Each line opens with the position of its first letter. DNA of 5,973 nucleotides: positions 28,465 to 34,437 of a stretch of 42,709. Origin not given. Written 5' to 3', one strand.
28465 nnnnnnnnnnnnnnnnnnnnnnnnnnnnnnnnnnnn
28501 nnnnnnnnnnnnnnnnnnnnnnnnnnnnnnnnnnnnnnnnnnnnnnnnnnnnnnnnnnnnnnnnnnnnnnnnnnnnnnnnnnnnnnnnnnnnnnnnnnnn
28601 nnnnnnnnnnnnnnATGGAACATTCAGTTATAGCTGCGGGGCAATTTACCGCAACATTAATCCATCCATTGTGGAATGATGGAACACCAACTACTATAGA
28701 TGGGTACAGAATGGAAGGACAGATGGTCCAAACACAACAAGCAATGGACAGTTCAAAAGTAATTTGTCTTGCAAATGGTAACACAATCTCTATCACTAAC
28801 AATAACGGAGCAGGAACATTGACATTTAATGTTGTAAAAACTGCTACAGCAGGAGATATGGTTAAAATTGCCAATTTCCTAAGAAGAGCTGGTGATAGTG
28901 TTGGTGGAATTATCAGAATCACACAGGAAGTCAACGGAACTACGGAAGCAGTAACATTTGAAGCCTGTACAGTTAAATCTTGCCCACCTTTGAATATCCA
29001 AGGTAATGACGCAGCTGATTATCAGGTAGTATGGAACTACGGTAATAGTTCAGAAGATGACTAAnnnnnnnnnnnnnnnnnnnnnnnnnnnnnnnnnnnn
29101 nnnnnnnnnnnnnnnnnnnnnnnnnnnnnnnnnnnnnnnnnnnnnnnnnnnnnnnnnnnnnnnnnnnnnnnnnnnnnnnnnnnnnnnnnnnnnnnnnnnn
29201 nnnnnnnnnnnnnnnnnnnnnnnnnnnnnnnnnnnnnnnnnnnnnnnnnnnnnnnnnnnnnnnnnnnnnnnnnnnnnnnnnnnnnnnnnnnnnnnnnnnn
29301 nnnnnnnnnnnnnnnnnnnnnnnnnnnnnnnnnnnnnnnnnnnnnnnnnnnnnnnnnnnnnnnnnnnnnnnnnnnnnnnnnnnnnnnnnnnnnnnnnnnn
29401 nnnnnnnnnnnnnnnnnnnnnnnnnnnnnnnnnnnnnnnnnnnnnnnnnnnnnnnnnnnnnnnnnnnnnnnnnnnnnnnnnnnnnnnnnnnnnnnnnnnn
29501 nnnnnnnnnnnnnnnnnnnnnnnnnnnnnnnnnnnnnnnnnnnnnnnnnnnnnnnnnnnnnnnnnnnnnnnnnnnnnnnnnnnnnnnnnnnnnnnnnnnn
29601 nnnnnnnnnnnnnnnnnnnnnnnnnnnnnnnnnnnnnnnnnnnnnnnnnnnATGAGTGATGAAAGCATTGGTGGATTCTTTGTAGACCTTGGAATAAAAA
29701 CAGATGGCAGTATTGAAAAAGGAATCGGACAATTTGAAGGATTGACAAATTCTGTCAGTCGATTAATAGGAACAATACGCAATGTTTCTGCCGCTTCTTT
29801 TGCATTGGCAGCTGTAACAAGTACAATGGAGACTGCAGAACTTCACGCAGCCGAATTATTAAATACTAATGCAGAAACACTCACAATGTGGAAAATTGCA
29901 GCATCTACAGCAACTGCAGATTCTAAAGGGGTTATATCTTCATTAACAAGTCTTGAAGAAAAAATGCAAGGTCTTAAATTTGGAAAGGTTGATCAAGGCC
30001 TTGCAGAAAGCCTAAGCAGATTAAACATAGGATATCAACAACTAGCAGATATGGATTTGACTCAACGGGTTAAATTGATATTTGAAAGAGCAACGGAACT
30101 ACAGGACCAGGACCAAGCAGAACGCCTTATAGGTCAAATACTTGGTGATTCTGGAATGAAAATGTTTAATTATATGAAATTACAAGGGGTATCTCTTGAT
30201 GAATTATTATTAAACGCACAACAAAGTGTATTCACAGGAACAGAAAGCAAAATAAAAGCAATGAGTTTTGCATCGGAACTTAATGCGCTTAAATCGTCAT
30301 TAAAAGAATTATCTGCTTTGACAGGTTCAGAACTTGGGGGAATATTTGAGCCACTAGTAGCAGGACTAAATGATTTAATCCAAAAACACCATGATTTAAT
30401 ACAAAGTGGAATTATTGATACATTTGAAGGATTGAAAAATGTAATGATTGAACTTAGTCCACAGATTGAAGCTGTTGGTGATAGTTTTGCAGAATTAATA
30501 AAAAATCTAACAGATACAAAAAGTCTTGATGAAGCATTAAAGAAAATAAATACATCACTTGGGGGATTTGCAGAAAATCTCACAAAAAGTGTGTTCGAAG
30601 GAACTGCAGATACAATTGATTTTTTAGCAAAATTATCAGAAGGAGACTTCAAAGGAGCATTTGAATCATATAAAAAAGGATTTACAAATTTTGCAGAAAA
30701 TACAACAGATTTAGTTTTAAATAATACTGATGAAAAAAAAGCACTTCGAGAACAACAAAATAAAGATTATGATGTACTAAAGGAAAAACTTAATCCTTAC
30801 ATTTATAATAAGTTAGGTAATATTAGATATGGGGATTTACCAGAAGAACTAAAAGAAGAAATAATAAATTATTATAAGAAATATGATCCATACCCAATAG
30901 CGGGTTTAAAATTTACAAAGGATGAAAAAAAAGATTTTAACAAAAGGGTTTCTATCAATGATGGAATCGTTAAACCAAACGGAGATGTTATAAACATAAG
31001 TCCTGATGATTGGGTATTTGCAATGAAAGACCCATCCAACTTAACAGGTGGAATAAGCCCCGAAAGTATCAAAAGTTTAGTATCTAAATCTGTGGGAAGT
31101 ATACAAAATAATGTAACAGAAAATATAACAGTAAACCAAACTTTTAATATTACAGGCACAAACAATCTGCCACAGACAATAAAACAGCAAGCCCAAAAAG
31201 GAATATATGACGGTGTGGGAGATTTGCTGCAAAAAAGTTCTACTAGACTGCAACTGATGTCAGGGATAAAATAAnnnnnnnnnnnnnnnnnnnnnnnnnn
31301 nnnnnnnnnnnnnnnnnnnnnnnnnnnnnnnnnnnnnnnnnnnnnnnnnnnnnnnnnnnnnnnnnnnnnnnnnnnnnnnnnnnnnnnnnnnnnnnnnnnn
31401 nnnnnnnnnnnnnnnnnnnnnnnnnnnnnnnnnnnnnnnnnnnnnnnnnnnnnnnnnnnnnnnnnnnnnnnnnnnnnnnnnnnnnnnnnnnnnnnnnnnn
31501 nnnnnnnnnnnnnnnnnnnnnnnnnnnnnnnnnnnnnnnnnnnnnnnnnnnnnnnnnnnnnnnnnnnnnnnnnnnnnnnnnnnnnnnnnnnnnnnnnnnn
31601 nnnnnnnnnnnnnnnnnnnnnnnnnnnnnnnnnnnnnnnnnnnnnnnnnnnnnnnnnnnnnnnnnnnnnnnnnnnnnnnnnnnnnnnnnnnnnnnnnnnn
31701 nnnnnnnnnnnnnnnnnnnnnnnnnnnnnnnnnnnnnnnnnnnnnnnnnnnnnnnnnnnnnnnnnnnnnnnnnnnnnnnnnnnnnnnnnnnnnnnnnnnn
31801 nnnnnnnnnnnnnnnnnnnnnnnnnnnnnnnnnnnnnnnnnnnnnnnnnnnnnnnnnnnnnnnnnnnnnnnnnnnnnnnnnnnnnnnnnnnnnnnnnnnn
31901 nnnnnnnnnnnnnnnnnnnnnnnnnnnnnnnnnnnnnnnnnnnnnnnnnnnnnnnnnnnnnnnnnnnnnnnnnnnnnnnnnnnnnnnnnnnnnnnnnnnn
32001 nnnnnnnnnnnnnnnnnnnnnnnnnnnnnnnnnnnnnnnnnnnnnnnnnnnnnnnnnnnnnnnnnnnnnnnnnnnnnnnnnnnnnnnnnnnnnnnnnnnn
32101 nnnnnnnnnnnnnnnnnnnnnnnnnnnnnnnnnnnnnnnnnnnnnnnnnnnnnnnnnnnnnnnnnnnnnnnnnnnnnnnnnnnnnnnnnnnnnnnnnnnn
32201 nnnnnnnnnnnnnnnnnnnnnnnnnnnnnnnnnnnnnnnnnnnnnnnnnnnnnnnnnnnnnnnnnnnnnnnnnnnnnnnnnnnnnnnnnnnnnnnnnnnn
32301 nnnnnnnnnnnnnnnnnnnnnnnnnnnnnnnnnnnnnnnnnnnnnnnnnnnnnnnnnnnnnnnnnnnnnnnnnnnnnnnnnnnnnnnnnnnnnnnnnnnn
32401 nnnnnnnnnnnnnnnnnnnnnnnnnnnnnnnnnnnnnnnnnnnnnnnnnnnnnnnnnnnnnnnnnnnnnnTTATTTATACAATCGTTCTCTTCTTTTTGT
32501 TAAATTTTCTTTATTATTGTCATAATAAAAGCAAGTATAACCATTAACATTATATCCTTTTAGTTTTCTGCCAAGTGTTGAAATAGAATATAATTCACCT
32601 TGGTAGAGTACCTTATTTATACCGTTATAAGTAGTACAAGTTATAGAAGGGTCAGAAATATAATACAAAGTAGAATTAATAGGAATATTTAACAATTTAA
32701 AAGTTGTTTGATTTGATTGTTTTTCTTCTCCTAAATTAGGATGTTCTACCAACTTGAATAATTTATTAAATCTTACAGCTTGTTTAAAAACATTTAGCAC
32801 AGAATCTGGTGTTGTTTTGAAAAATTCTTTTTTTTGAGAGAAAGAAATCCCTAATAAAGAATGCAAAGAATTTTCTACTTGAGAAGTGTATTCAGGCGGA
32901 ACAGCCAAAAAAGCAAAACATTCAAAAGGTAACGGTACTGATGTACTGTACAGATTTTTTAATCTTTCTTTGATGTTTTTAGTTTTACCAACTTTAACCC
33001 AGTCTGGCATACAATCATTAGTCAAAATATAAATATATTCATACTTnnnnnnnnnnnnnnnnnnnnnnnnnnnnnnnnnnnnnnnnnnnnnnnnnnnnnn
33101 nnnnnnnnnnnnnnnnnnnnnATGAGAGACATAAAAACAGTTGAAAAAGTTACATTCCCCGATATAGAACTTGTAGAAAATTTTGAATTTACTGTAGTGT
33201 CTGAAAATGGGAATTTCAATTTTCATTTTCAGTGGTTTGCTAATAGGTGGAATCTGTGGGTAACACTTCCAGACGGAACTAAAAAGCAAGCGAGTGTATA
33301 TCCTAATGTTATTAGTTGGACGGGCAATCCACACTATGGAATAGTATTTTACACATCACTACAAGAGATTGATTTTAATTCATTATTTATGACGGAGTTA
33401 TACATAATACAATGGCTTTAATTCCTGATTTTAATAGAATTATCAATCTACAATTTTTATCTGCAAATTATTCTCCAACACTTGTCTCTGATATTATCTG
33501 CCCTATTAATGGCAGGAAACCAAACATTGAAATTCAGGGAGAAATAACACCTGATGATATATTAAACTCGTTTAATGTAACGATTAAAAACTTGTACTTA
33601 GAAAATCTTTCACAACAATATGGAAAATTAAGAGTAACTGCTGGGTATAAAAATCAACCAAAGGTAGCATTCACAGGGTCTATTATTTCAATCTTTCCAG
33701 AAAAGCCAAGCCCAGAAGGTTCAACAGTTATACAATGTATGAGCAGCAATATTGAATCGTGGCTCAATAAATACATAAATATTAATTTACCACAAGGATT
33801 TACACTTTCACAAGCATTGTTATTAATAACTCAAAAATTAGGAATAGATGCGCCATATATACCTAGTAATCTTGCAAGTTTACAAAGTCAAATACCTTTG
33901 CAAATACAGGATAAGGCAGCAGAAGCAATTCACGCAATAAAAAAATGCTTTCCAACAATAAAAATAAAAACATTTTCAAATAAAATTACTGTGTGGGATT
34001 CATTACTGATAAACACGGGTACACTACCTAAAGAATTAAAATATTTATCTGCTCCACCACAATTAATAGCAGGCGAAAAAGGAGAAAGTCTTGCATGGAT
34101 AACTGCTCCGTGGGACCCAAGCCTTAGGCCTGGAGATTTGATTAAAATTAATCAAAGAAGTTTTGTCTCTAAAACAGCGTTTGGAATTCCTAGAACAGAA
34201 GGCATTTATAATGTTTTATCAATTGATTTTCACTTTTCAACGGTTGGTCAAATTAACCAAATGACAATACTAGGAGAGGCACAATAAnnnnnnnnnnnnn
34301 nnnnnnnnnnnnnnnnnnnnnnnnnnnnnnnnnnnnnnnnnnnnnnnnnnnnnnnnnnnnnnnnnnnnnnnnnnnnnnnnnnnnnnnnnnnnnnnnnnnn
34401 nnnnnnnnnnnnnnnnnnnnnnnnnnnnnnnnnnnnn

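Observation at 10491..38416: Recurrent A-tract+GACTATA motif in front of transcription units, four times exactly 5 nt from the ATG (predicted leaderless mRNAs, -10-only promoter class)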

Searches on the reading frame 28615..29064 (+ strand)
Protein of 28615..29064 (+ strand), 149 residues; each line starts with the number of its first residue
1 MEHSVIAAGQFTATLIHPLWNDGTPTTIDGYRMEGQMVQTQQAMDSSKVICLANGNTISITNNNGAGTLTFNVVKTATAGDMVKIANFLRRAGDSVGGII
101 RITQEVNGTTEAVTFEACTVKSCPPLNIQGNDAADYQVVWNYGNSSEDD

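Call 94: search_protein_families(library=phrogs, proteins=[window:28615-29064:+], max_evalue=0.001)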
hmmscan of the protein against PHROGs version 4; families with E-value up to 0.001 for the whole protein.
window:28615-29064:+ (149 aa): 1 family
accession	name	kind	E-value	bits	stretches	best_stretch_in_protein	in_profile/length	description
phrog_280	-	head and packaging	8.3e-05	23.6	1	26-141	18-129/143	virion structural protein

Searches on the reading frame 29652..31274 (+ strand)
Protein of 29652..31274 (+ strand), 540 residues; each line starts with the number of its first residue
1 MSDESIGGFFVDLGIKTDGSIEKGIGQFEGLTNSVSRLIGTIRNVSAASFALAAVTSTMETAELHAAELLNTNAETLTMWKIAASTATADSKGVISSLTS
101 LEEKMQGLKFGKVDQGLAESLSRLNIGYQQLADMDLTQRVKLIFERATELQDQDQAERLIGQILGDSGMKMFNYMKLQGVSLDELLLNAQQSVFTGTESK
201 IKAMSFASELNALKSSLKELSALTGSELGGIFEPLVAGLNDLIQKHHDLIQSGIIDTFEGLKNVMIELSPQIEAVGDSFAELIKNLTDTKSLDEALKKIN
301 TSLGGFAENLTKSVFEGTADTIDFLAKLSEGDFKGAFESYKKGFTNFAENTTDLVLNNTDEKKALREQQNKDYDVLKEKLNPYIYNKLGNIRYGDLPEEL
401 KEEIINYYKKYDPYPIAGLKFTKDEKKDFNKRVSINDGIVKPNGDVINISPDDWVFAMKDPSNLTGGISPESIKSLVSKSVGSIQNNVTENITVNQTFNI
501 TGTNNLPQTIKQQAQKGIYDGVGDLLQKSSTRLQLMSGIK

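Call 94: search_protein_families(library=phrogs, proteins=[window:29652-31274:+], max_evalue=0.001)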
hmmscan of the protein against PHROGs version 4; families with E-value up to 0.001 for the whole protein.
window:29652-31274:+ (540 aa): 3 families
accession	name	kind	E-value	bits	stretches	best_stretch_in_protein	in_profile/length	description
phrog_3654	-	unknown function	6.7e-16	59.4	1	23-522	110-563/577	-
phrog_8125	-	tail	1.3e-05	25.4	0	145-275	183-313/578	tail length tape measure protein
phrog_9483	-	tail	1.9e-05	24.4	1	45-190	51-197/657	tail length tape measure protein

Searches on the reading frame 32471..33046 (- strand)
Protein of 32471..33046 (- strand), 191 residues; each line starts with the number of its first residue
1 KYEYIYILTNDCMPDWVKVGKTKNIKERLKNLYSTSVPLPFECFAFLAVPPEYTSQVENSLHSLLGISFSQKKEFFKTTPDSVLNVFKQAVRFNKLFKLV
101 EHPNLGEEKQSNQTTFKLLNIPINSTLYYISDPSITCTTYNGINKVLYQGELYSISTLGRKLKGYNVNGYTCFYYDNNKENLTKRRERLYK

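Call 94: search_protein_families(library=phrogs, proteins=[window:32471-33046:-], max_evalue=0.001)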
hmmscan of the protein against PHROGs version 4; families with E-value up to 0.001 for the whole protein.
window:32471-33046:- (191 aa): 7 families
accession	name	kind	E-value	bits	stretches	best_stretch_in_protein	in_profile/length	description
phrog_18781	-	unknown function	1.8e-13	51.3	1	2-149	6-167/222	-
phrog_8430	-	unknown function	4.6e-10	39.9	1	2-86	294-379/439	-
phrog_16524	-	unknown function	1.8e-09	38.6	1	4-94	26-117/215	-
phrog_5032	-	unknown function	1.3e-08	35.7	1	4-92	79-162/178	-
phrog_36333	-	unknown function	1.3e-07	32.4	1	2-89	3-91/199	-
phrog_15085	-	unknown function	7.5e-07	30.5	1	3-89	4-93/103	-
phrog_8130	-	unknown function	0.00011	22.3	1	3-90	181-262/434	-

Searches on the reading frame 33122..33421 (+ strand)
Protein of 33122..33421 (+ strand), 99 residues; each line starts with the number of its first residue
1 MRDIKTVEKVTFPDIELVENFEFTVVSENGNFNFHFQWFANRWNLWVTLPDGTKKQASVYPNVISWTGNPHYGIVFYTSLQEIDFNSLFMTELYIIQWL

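Call 12: search_protein_families(library=pfam, proteins=[window:33122-33421:+], max_evalue=0.01)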
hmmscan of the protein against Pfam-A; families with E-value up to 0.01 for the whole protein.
window:33122-33421:+ (99 aa): 0 families

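Call 13: search_protein_families(library=phrogs, proteins=[window:33122-33421:+], max_evalue=0.001)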
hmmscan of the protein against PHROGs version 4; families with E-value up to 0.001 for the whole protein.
window:33122-33421:+ (99 aa): 0 families

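Call 98: search_protein_families(library=ncbifam, proteins=[window:33122-33418:+], max_evalue=0.1)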
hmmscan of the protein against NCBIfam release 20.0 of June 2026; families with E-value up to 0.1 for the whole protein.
window:33122-33418:+ (99 aa): 0 families

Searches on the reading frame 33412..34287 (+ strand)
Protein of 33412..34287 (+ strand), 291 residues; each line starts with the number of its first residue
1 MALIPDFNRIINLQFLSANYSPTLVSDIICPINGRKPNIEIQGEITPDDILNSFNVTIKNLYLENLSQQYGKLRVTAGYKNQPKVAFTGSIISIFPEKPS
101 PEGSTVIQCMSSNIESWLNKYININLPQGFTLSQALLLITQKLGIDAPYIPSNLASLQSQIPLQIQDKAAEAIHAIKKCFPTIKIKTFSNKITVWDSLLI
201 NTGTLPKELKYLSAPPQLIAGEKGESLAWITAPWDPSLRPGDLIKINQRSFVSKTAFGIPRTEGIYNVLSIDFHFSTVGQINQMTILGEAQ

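Call 13: search_protein_families(library=phrogs, proteins=[window:33412-34287:+], max_evalue=0.001)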
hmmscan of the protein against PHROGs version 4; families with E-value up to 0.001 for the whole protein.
window:33412-34287:+ (291 aa): 1 family
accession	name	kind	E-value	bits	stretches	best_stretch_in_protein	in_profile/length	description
phrog_196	-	tail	1e-20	74.8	1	7-289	85-359/536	baseplate hub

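Call 71: find_related_loci(query=window:33412-34287:+, collection=viral_contigs, flank=6000)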
Query window:33412-34287:+ (291 aa) in viral_contigs; peptide patterns used: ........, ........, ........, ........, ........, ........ (x = any residue, [..] = any of these).
21 stretches matched a pattern; 1 encode a relative of the query (tblastn E <= 1e-3); 1 distinct loci.
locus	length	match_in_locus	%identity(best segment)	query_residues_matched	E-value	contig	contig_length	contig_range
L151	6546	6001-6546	94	1-182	9e-115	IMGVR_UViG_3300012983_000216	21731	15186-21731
